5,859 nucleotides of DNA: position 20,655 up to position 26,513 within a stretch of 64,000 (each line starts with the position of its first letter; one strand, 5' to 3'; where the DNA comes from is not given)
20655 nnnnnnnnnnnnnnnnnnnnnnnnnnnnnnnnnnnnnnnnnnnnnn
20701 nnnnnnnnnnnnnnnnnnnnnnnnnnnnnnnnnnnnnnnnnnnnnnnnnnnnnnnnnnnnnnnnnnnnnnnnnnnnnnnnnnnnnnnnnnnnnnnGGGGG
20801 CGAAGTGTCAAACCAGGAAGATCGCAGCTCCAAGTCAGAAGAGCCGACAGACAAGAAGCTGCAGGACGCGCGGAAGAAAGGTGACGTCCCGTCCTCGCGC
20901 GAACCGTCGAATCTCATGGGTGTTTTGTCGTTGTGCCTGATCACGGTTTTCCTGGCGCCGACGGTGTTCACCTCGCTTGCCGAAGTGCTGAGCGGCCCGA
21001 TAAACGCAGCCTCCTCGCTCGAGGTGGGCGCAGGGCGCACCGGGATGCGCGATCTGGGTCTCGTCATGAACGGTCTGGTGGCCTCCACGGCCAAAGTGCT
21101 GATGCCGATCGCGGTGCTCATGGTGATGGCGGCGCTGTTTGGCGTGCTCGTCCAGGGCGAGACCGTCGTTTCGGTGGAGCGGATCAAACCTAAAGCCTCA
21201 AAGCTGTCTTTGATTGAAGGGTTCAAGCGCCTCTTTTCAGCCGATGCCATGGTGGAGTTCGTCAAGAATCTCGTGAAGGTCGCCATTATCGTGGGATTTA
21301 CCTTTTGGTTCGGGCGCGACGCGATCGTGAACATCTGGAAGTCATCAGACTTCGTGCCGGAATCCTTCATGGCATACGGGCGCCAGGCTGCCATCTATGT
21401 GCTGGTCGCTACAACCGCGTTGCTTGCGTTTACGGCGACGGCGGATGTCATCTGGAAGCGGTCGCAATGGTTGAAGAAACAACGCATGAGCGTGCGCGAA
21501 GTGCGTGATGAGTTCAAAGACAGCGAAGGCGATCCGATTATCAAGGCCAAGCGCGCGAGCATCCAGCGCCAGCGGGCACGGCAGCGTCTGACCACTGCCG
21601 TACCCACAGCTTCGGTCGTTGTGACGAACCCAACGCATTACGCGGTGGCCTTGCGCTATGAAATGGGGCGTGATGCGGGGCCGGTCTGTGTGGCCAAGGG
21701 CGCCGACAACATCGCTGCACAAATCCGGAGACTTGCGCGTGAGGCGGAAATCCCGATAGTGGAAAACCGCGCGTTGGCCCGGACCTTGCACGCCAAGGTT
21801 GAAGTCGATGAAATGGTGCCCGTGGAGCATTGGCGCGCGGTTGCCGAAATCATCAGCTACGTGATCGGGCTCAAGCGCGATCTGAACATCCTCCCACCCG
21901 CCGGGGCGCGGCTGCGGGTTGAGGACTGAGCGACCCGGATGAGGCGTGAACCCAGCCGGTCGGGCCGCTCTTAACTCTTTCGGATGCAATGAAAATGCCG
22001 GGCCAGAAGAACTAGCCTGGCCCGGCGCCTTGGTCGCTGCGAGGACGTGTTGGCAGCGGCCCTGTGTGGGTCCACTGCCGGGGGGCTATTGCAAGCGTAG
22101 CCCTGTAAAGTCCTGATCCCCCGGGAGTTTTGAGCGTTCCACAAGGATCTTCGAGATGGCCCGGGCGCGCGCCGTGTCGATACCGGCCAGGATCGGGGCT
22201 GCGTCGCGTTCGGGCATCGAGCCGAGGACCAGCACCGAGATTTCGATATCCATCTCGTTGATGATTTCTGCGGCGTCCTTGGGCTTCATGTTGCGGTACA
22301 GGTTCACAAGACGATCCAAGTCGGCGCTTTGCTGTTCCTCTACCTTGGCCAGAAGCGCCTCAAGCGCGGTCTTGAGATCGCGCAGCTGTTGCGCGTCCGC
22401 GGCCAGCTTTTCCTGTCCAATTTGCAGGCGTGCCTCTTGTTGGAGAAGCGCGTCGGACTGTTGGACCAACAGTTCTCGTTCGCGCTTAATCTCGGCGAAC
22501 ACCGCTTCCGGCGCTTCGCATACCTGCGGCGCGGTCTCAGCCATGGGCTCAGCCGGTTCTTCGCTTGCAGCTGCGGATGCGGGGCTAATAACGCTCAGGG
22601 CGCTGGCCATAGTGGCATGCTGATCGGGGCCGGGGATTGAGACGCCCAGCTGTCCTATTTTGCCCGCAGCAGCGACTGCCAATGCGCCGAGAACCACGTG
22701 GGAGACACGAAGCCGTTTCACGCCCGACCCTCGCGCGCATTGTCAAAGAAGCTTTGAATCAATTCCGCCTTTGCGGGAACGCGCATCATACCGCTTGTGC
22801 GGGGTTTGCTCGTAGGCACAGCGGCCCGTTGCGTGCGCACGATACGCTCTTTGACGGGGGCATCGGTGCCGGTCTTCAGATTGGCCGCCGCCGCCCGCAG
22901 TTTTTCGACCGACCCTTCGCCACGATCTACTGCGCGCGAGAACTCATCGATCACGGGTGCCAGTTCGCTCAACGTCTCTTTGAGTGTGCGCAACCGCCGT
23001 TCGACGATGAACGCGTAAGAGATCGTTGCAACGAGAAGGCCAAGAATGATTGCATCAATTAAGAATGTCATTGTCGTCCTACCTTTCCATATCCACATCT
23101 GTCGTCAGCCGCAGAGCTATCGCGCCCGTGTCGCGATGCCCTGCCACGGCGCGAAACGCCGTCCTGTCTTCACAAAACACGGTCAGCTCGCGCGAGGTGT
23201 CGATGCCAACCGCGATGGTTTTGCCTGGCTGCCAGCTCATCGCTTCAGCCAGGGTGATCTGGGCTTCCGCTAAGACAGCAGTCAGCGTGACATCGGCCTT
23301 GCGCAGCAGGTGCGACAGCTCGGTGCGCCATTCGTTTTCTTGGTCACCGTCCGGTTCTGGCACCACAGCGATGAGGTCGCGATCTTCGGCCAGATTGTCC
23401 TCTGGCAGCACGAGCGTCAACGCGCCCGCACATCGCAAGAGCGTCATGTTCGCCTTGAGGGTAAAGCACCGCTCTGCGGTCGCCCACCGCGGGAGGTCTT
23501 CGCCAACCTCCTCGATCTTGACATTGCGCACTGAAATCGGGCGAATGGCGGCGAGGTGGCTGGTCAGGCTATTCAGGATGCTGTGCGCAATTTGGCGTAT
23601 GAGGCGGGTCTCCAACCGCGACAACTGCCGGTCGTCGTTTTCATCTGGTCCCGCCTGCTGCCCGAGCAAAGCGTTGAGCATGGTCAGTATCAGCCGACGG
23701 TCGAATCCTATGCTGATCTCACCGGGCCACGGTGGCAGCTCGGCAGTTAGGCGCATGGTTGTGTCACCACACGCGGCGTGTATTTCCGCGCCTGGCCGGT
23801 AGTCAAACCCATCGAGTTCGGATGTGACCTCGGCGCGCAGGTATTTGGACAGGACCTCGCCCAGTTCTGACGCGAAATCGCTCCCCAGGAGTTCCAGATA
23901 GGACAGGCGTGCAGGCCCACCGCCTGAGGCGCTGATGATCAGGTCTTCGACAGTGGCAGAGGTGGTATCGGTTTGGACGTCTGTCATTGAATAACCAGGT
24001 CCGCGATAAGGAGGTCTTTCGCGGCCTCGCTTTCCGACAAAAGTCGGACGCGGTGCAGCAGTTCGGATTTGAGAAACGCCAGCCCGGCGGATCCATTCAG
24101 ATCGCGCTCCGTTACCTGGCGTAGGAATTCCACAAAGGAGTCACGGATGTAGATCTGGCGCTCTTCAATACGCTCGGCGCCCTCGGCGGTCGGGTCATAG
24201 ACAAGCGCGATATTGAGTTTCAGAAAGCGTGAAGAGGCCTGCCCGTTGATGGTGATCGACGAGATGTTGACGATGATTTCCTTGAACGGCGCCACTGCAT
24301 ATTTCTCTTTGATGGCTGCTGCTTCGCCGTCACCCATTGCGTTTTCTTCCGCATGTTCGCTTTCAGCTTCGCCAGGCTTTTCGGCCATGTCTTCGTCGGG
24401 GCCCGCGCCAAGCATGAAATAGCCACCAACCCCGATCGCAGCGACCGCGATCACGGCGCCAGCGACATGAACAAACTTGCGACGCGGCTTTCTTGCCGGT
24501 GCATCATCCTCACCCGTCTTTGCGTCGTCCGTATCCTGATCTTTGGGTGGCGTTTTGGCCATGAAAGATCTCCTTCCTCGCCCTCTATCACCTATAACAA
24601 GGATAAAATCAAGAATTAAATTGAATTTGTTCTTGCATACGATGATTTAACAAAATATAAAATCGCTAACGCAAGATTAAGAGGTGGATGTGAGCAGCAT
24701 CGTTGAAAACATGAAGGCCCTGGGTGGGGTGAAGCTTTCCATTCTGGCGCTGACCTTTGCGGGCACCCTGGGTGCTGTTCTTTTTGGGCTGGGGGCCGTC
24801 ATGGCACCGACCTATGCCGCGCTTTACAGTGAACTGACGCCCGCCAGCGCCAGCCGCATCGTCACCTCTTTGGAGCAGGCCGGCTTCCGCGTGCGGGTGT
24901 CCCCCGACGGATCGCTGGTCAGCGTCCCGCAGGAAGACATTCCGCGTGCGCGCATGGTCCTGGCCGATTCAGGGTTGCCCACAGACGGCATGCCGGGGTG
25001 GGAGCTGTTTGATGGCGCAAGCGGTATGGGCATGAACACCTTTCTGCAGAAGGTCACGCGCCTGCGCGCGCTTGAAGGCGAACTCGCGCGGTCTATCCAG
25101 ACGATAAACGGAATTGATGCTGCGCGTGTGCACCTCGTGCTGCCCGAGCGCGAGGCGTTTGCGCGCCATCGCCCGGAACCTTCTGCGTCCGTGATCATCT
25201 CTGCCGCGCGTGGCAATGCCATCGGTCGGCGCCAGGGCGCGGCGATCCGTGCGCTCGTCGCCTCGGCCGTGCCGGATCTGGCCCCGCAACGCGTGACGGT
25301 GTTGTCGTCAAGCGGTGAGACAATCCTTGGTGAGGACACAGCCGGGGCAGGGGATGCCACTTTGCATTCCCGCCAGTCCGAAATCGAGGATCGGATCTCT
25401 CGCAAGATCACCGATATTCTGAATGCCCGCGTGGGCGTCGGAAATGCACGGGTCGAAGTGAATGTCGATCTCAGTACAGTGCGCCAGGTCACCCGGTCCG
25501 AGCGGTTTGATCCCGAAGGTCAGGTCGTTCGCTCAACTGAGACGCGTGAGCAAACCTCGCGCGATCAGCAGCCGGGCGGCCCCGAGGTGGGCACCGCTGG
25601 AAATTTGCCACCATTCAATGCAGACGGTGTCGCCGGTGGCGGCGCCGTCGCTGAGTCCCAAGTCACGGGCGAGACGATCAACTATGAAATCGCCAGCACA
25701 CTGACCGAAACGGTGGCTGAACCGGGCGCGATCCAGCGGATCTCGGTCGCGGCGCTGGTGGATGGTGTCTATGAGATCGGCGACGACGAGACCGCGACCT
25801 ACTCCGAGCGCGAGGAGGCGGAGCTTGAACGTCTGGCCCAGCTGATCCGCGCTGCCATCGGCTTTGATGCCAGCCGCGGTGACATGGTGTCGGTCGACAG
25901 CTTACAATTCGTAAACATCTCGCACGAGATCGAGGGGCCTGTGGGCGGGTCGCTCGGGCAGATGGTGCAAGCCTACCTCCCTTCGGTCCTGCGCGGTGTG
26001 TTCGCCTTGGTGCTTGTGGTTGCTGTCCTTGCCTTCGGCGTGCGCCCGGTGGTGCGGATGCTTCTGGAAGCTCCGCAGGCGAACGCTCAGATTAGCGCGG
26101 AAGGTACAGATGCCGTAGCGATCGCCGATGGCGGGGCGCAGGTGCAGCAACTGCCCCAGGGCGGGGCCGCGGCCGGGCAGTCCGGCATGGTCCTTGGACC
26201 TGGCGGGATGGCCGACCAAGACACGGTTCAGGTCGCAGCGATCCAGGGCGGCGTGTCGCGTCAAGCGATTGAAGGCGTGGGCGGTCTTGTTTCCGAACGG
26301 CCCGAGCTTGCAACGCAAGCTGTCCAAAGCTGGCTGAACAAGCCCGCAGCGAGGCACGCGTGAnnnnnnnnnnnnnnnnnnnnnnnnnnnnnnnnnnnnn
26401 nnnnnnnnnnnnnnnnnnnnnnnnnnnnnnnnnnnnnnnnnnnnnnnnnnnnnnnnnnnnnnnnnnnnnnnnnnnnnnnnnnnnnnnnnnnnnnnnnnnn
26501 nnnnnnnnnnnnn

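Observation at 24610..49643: A 9-mer family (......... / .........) occurs only in the spacers between flagellar operons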

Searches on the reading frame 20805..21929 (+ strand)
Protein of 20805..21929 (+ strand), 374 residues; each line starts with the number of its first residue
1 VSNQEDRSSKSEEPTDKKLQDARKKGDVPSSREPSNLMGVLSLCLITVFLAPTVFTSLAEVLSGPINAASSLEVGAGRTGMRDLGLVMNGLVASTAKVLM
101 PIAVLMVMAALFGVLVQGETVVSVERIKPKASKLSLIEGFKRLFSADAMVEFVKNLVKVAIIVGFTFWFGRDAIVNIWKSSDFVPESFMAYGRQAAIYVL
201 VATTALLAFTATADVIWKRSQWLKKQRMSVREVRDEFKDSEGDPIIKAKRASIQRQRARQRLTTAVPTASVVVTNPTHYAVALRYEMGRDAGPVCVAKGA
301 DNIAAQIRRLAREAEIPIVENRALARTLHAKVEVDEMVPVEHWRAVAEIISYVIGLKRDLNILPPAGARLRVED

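Call 6: search_protein_families(library=pfam, proteins=[window:20805-21929:+])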
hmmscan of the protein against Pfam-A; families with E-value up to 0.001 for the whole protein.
window:20805-21929:+ (374 aa): 1 family
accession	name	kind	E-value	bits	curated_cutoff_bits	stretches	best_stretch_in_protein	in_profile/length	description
PF01312.24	Bac_export_2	-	5.4e-107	358.3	24.4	1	9-353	2-335/335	FlhB HrpN YscU SpaS Family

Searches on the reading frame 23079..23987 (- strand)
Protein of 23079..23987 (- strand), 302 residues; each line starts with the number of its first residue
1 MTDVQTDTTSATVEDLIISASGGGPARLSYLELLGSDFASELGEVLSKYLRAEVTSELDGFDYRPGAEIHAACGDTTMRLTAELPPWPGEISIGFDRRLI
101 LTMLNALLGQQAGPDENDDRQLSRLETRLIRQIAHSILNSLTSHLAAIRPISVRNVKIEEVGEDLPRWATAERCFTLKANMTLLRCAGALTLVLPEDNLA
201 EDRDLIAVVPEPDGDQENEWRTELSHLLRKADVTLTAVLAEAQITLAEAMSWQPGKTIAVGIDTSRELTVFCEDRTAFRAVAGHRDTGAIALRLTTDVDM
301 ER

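Call 7: search_protein_families(library=pfam, proteins=[window:23079-23987:-])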
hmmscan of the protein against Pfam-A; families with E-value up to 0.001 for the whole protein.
window:23079-23987:- (302 aa): 2 families
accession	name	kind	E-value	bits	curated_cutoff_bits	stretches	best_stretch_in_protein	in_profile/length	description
PF01052.25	FliMN_C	-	9e-12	45.2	23.8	1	228-295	3-69/73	Type III flagellar switch regulator (C-ring) FliN C-term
PF02154.20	FliM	-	4.6e-07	30.4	27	1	27-161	13-147/192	Flagellar motor switch protein FliM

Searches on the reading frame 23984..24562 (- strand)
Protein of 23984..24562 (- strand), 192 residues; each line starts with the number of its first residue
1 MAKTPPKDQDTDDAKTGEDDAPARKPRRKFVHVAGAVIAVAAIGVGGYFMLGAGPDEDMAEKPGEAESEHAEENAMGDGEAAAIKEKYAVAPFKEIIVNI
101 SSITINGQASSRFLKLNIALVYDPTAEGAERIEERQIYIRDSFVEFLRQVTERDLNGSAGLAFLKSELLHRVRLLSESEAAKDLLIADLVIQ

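Call 7: search_protein_families(library=pfam, proteins=[window:23984-24562:-])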
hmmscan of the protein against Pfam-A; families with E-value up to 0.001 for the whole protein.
window:23984-24562:- (192 aa): 1 family
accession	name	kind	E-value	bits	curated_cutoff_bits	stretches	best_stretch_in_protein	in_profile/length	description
PF03748.19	FliL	-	2e-11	44.8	24.6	1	96-192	8-103/103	Flagellar basal body-associated protein FliL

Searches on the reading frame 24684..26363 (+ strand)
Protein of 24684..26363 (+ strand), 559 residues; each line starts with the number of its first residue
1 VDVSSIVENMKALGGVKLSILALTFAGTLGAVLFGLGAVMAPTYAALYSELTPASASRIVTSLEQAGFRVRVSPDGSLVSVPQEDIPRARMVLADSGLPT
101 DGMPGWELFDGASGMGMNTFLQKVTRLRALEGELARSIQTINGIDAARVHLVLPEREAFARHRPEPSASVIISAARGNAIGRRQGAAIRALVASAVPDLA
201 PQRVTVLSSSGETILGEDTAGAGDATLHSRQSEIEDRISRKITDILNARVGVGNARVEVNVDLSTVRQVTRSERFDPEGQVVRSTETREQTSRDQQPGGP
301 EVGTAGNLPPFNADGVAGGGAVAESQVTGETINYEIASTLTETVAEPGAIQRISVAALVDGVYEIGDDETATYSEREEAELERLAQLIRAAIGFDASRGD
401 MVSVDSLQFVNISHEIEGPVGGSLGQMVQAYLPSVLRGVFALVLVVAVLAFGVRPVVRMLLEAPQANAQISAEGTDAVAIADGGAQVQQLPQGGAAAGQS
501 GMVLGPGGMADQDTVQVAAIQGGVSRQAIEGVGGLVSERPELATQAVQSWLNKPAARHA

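Call 7: search_protein_families(library=pfam, proteins=[window:24684-26363:+])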
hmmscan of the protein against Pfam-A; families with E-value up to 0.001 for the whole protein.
window:24684-26363:+ (559 aa): 2 families
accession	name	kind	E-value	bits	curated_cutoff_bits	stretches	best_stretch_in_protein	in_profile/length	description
PF01514.23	YscJ_FliF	-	4.5e-52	177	24.4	1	41-213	3-176/179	Secretory protein of YscJ/FliF family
PF08345.17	YscJ_FliF_C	-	2.1e-35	122.8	23.8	1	246-409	1-147/147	Flagellar M-ring protein C-terminal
